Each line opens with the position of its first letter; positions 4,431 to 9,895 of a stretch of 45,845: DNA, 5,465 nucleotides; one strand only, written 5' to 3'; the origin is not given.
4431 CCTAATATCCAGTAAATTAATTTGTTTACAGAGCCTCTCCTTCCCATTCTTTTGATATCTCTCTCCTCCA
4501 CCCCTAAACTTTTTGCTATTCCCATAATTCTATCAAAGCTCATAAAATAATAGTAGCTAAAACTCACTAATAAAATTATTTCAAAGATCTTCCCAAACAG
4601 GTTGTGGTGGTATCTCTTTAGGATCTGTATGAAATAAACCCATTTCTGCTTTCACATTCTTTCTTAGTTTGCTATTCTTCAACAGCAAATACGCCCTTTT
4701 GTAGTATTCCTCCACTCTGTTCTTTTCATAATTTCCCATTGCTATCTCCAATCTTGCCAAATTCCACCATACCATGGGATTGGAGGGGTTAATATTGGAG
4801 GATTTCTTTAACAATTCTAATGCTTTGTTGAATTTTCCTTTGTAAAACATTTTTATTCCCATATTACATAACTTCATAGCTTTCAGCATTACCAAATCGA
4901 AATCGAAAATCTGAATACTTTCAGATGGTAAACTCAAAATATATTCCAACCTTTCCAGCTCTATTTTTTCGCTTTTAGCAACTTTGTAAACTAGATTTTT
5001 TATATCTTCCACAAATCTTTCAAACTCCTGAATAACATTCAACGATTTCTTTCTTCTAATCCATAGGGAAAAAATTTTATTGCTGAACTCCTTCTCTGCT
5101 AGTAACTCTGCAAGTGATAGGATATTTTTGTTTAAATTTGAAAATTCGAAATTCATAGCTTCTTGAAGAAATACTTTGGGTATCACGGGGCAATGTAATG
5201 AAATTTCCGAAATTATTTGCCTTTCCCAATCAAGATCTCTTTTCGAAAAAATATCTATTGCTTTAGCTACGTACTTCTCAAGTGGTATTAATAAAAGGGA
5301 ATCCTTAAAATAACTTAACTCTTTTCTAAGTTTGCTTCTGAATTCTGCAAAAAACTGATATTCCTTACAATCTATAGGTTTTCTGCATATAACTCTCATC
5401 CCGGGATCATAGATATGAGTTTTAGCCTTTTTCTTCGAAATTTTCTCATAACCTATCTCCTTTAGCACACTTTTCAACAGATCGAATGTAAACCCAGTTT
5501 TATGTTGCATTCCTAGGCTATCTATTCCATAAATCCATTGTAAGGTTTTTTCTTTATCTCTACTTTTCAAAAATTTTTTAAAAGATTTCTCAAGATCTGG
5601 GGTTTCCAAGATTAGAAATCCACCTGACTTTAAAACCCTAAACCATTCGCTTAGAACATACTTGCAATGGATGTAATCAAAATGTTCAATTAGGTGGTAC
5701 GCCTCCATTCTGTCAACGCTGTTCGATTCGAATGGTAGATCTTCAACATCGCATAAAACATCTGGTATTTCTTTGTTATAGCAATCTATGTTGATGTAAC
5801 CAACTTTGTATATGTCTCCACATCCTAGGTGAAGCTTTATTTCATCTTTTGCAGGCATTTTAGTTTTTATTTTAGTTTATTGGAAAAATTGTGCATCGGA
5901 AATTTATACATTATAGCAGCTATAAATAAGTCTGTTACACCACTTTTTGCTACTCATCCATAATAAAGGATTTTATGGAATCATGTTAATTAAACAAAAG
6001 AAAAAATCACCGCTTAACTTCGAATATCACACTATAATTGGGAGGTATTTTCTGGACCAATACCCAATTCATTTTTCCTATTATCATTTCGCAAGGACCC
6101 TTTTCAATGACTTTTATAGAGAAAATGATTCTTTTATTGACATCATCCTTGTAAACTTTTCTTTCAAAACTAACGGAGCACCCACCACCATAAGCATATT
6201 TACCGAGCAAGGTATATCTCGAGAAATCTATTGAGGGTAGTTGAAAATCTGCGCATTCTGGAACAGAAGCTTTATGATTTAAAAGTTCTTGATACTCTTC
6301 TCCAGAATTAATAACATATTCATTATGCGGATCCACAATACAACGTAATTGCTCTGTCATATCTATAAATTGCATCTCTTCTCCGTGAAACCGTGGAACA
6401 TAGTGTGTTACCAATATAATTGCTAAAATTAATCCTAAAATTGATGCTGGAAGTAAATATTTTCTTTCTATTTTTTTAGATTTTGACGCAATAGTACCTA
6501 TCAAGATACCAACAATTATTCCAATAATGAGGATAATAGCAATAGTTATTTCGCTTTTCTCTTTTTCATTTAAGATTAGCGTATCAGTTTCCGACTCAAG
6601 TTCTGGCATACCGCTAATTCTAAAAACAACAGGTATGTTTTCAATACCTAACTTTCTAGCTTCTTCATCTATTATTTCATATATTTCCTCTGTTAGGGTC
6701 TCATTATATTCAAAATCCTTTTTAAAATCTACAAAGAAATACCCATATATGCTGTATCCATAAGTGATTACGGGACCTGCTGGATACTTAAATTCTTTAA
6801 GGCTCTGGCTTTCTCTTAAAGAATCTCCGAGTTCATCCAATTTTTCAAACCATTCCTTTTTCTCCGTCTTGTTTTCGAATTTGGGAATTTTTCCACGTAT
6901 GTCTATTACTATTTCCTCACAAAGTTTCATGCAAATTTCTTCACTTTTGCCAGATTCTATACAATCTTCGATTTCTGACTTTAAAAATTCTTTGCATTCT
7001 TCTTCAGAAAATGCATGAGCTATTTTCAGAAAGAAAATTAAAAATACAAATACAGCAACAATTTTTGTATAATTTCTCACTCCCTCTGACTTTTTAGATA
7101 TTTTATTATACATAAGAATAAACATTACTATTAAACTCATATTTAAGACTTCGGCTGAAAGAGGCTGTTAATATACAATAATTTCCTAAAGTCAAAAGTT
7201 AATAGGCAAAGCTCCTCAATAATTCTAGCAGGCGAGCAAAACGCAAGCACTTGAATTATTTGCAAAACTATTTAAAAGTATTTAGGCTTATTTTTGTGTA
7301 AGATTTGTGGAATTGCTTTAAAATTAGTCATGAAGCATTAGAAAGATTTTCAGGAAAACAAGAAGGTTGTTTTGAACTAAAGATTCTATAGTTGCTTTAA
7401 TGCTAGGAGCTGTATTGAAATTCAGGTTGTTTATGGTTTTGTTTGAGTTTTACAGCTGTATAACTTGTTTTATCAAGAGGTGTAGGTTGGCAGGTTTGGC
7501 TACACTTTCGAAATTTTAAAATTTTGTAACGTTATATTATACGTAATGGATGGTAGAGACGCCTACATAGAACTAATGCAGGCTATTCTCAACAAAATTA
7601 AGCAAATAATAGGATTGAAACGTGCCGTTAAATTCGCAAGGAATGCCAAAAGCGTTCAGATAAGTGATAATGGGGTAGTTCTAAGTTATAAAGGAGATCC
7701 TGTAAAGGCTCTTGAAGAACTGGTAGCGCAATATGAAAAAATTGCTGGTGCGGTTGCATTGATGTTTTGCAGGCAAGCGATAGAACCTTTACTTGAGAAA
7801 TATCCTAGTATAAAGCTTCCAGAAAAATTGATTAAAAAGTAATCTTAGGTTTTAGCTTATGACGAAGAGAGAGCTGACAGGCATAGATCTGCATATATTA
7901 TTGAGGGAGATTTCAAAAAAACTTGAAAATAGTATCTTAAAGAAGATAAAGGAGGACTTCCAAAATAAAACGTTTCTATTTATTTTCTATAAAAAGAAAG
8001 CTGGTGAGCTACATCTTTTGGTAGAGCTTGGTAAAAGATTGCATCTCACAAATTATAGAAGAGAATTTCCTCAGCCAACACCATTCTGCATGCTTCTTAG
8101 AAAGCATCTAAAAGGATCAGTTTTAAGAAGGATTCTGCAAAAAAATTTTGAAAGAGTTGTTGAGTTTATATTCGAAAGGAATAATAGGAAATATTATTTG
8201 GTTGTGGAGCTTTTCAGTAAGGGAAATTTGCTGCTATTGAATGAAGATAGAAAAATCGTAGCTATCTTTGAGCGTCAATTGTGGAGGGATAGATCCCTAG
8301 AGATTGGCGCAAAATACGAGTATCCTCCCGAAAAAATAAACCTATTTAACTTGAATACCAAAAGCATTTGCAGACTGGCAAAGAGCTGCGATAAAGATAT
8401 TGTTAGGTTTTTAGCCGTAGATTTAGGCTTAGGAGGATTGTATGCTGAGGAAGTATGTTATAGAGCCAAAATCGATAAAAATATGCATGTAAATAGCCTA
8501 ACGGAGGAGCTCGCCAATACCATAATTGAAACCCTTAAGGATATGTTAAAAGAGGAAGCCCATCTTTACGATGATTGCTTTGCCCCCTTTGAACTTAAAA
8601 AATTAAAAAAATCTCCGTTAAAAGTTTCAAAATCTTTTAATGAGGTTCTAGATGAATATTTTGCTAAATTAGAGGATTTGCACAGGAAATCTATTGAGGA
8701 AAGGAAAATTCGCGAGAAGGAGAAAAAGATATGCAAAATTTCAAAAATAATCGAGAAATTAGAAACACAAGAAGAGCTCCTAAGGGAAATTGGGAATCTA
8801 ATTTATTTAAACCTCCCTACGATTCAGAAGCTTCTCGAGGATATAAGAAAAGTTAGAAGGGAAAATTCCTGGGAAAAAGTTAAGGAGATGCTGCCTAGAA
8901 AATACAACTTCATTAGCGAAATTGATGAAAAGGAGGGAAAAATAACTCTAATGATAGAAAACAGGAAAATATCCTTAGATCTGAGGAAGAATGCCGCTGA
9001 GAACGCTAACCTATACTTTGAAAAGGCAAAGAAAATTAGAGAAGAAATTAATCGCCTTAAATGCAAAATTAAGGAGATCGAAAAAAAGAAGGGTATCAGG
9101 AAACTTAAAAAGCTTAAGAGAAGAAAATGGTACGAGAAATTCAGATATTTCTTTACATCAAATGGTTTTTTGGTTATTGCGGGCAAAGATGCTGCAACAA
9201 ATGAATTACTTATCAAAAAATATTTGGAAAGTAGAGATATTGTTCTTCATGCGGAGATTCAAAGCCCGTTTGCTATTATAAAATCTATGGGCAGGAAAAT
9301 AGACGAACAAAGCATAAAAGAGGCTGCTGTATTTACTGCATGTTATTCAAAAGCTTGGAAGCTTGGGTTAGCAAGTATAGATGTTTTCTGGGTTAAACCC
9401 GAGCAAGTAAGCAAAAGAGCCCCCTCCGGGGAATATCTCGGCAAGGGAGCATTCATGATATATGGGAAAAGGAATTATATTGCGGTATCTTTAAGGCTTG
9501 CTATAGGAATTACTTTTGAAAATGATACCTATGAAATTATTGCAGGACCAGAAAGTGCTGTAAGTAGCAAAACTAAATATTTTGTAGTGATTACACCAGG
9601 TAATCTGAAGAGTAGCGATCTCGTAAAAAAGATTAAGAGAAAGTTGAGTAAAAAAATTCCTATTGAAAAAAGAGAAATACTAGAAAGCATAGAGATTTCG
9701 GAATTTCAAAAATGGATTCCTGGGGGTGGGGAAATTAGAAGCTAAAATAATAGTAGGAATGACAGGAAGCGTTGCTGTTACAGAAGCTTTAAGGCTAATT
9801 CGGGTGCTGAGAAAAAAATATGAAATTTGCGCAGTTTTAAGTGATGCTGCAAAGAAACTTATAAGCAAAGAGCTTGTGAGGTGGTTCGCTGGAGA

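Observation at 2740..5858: Four-gene operon: SAM methyltransferase-TPR, two paralogous small membrane proteins, radical SAM/SPASM maturase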

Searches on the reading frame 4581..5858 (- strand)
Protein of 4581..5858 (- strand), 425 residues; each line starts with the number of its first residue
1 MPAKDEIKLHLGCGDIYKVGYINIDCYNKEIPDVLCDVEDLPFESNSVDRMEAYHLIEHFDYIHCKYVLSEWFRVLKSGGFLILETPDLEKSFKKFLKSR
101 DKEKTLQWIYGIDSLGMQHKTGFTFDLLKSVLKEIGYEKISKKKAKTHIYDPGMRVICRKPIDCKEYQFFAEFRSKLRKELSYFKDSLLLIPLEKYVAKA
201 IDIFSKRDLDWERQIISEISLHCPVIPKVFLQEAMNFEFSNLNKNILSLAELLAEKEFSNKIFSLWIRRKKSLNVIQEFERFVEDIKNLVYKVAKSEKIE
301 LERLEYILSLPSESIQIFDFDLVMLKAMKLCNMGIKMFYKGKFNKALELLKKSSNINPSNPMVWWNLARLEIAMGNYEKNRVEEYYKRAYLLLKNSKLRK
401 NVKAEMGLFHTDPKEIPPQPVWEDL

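Call 3: search_protein_families(library=pfam, proteins=[window:4581-5858:-], max_evalue=0.01)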
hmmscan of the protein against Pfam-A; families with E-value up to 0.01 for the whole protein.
window:4581-5858:- (425 aa): 8 families
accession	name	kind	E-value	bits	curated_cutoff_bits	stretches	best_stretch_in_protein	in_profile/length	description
PF08241.18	Methyltransf_11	-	5.2e-08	33.9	21.2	1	34-84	47-95/95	Methyltransferase domain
PF13414.12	TPR_11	-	1.3e-05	25.2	26.8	1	338-368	5-35/42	TPR repeat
PF14559.12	TPR_19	-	2.9e-05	24.8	25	1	340-379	4-43/68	Tetratricopeptide repeat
PF13649.12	Methyltransf_25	-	5.3e-05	24.3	27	1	34-80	51-97/97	Methyltransferase domain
PF07719.23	TPR_2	-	5.3e-05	23.5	27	0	330-360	4-34/34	Tetratricopeptide repeat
PF12895.13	ANAPC3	-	0.0015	19.2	27.2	0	338-379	34-74/82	Anaphase-promoting complex, cyclosome, subunit 3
PF13847.12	Methyltransf_31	-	0.0048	17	27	0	35-104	60-129/145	Methyltransferase domain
PF13431.12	TPR_17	-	0.0086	16.7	24.4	0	349-379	1-31/34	Tetratricopeptide repeat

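Call 4: search_protein_families(library=ncbifam, proteins=[window:4581-5858:-], max_evalue=0.01)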
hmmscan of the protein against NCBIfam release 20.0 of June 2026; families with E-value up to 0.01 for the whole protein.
window:4581-5858:- (425 aa): 7 families
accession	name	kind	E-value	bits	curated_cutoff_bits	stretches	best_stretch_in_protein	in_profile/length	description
NF041255.1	mycofact_MftM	equivalog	8.7e-06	25.3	200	1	30-76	187-233/289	mycofactocin oligosaccharide methyltransferase MftM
NF038099.1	AsSugarArsM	exception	0.0022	17.2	400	1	37-103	124-190/321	arsenosugar biosynthesis arsenite methyltransferase ArsM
TIGR01934.1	MenG_MenH_UbiE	subfamily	0.0023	17.2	158.35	1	34-93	93-151/223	ubiquinone/menaquinone biosynthesis methyltransferase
NF047371.1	FlcA_CTERM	equivalog_domain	0.0032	16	300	1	256-402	264-388/646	periplasmic flagellar collar protein FlcA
NF045667.1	MTase_DVU1556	equivalog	0.0033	16.9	155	1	29-85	66-120/213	DVU_1556 family methyltransferase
TIGR02917.1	PEP_TPR_lipo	equivalog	0.0073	14.2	312.2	1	338-378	848-888/899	XrtA/PEP-CTERM system TPR-repeat protein PrsT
TIGR02521.1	type_IV_pilW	equivalog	0.0085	15.7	154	0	328-381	136-189/234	type IV pilus biogenesis/stability protein PilW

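Call 52: search_protein_representatives(protein=window:4584-5858:-)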
Query: 425 residues. Proteins with E-value up to 0.001 (for the whole library): 9590; up to 1e-10: 1867; up to 1e-30: 113. The best 150 are listed.
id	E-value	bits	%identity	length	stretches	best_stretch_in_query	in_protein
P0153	1.6e-118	412.8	49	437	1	6-424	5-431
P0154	3.5e-98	345.8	44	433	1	3-406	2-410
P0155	1.2e-92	327.5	40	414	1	7-424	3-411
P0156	2.4e-92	326.5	41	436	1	6-422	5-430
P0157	5.2e-92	325.4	39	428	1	5-421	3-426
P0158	8.0e-91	321.5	43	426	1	7-413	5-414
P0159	1.9e-90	320.3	39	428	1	5-423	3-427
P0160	1.9e-90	320.3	39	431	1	5-420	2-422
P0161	3.6e-90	319.4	39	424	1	8-411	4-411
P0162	3.5e-88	312.8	39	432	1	7-405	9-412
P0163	3.7e-86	306.2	42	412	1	8-421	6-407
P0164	2.2e-84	300.3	40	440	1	8-409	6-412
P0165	5.9e-84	298.9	39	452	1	7-411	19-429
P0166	3.2e-83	296.5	40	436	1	6-406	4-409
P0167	8.9e-83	295.0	40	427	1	8-412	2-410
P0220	7.0e-41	157.0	28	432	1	8-423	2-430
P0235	2.6e-36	141.9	26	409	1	7-404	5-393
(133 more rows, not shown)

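Call 65: predict_structure(alignment_id=A5)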
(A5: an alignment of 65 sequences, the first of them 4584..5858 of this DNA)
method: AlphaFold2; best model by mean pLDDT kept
length: 425 residues; sequences in the alignment: 65
mean_pLDDT: 96.5   pTM: 0.92
mean pLDDT of the five models: 96.5, 96.4, 96.4, 95.6, 95.5
residues with pLDDT >= 90: 403; 70-90: 18; 50-70: 1; < 50: 3
segments of 3 or more residues with pLDDT < 50: 1-3
pLDDT, mean of each block of 10 residues (from residue 1): 76 95 95 97 98 98 98 98 98 98 97 94 98 98 97 98 98 98 95 98 95 98 98 94 94 98 98 97 98 90 96 98 98 98 98 98 98 97 98 97 98 97 89
secondary structure, 60 per line:
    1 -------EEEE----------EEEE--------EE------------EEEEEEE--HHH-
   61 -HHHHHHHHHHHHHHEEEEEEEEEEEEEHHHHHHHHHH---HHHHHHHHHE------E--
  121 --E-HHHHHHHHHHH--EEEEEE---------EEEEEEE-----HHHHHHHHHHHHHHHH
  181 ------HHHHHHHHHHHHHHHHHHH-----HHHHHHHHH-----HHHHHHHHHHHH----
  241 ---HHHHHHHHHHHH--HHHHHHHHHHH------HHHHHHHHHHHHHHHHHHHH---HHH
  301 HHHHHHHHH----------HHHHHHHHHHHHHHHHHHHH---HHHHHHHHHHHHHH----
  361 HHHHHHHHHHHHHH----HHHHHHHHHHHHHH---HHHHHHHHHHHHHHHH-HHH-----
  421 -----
elements in order: E8-11 E22-25 E48-54 H62-75 E76-88 H89-98 H102-110 H125-135 E138-143 E153-159 H165-180 H187-205 H211-219 H225-236 H244-255 H258-268 H275-294 H298-309 H320-339 H343-356 H361-374 H379-392 H396-411

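Call 67: fold_search(model_id=the predicted structure, library=pdb)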
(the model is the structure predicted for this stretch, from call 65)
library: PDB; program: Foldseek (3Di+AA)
matches with E <= 10: 1370; with E <= 0.001: 102
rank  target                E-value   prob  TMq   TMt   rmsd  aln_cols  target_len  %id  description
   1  1vlm_B                8.0e-06  1.00  0.27  0.51   5.1       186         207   17  Crystal structure of SAM-dependent methyltransferase, possible histamine N-methyltransferase (TM1293) from Thermotoga  (released 2004-08-24)
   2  3l8d                  1.2e-05  1.00  0.26  0.51   6.1       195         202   18  Crystal structure of methyltransferase from Bacillus Thuringiensis (released 2010-01-12)
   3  5f8c_A                2.0e-05  1.00  0.27  0.32   6.1       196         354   13  Rv2258c-unbound (released 2016-06-29)
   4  3sm3                  2.6e-05  1.00  0.27  0.50   7.3       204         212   17  Crystal Structure of SAM-dependent methyltransferases Q8PUK2_METMA from Methanosarcina mazei. Northeast Structural Genom (released 2011-07-20)
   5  5f8e_C                2.7e-05  1.00  0.28  0.33   6.0       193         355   14  Rv2258c-SAH (released 2016-06-29)
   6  7f1e_B                2.7e-05  1.00  0.27  0.47   6.1       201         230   18  Structure of METTL6 bound with SAM (released 2022-01-12)
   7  2p8j_B                2.7e-05  1.00  0.26  0.50   6.7       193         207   15  Crystal structure of S-adenosylmethionine-dependent methyltransferase (NP_349143.1) from Clostridium acetobutylicum at (released 2007-04-24)
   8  6f5z_A                2.8e-05  1.00  0.26  0.47   7.0       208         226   13  Complex between the Haloferax volcanii Trm112 methyltransferase activator and the Hvo_0019 putative methyltransferase (released 2018-07-11)
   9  1vlm_A                3.2e-05  1.00  0.26  0.50   5.2       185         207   18  Crystal structure of SAM-dependent methyltransferase, possible histamine N-methyltransferase (TM1293) from Thermotoga  (released 2004-08-24)
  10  3cc8                  3.9e-05  1.00  0.26  0.50   5.6       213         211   16  Crystal structure of a putative methyltransferase (bce_1332) from bacillus cereus atcc 10987 at 1.64 A resolution (released 2008-03-04)
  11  7ezg                  4.1e-05  1.00  0.28  0.42   5.0       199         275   15  The structure of the human METTL6 enzyme in complex with SAH (released 2022-01-12)
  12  5thy_A                4.5e-05  1.00  0.26  0.28   7.4       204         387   17  Crystal structure of SeMet-Substituted CurJ carbon methyltransferase (released 2016-10-19)
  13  3dli_A                4.7e-05  1.00  0.26  0.49   8.7       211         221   16  Crystal structure of a SAM dependent methyltransferase from Archaeoglobus fulgidus (released 2008-07-15)
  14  8owx_A                4.7e-05  1.00  0.28  0.49   5.9       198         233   17  Crystal Structure of METTL6 bound to SAH (released 2024-05-08)
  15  6f5z_B                6.2e-05  1.00  0.27  0.49   7.2       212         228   14  Complex between the Haloferax volcanii Trm112 methyltransferase activator and the Hvo_0019 putative methyltransferase (released 2018-07-11)
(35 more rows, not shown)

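Call 73: find_encoding_contigs(protein=P0220, flank=5000, max_places=3)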
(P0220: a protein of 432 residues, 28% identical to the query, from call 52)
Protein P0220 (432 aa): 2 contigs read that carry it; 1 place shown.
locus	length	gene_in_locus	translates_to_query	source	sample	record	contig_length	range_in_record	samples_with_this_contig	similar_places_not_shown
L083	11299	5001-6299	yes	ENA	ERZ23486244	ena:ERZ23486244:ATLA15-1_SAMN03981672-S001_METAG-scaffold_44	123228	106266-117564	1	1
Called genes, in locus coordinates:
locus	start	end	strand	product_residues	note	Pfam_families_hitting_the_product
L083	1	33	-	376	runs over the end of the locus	PF00005:ABC_tran, PF08352:oligo_HPY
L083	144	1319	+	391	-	PF07690:MFS_1, PF12832:MFS_1_like, PF07690:MFS_1 (weak)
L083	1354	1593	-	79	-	-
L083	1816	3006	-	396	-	PF01979:Amidohydro_1, PF07969:Amidohydro_3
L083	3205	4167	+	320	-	PF04055:Radical_SAM, PF13186:SPASM (weak)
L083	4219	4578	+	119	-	-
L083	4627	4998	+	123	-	-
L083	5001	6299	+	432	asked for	PF08241:Methyltransf_11 (weak), PF13489:Methyltransf_23 (weak)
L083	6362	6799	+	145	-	PF00583:Acetyltransf_1, PF13673:Acetyltransf_10 (weak), PF13508:Acetyltransf_7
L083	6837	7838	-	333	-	PF00044:Gp_dh_N, PF02800:Gp_dh_C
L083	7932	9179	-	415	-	PF07690:MFS_1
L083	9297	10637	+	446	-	PF01546:Peptidase_M20, PF07687:M20_dimer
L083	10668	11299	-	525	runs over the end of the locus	PF13600:DUF4140, PF13598:DUF4139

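Call 74: find_encoding_contigs(protein=P0235, flank=5000, max_places=3)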
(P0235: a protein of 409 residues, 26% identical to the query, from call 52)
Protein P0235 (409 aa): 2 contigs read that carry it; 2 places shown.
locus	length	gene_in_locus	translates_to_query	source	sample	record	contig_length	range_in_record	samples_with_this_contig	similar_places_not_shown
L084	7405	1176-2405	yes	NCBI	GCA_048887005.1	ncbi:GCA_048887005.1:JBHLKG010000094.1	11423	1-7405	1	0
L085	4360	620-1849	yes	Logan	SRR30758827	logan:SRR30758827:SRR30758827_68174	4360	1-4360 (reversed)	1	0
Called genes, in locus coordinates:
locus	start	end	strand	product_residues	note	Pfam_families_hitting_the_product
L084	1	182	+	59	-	?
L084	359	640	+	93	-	-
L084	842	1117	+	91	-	-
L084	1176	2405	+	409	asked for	-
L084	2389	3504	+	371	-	PF04055:Radical_SAM, PF13186:SPASM (weak)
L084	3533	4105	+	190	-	PF01725:Ham1p_like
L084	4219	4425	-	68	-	PF00125:Histone, PF00808:CBFD_NFYB_HMF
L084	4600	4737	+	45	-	-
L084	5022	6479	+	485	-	PF01368:DHH (weak), PF02272:DHHA1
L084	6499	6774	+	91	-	-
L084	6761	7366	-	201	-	PF01015:Ribosomal_S3Ae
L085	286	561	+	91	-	-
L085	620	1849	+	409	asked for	-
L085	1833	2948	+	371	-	PF04055:Radical_SAM, PF13186:SPASM (weak)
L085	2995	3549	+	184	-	PF01725:Ham1p_like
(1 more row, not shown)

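Call 80: search_protein_families(library=padloc, proteins=[window:4581-5858:-], max_evalue=0.001)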
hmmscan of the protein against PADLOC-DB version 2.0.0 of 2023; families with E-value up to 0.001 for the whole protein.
window:4581-5858:- (425 aa): 0 families

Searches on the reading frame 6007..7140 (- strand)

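Call 3: search_protein_families(library=pfam, proteins=[window:6007-7140:-], max_evalue=0.01)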
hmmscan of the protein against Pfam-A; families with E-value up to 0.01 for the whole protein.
window:6007-7140:- (377 aa): 0 families

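Call 4: search_protein_families(library=ncbifam, proteins=[window:6007-7140:-], max_evalue=0.01)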
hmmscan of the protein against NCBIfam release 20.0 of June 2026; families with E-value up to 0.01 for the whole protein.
window:6007-7140:- (377 aa): 1 family
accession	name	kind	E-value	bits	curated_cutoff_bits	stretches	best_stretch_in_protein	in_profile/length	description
TIGR04402.2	mob_CxxC_CxxC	subfamily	0.0036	17.6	70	1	193-262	22-94/180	mobilome CxxCx(11)CxxC protein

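Call 80: search_protein_families(library=padloc, proteins=[window:6007-7140:-], max_evalue=0.001)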
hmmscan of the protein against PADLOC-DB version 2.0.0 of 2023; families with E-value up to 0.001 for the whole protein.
window:6007-7140:- (377 aa): 0 families

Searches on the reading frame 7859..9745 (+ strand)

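Call 48: search_protein_families(library=pfam, proteins=[window:7859-9745:+], max_evalue=0.00001)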
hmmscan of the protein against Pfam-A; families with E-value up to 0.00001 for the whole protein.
window:7859-9745:+ (628 aa): 2 families
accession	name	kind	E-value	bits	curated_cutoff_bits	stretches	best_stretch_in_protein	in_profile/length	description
PF05833.16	NFACT_N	-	1e-53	183.2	31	1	8-410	2-410/456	NFACT N-terminal and middle domains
PF05670.18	NFACT-R_1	-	9.3e-33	113.5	29.8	1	427-536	1-112/112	NFACT protein RNA binding domain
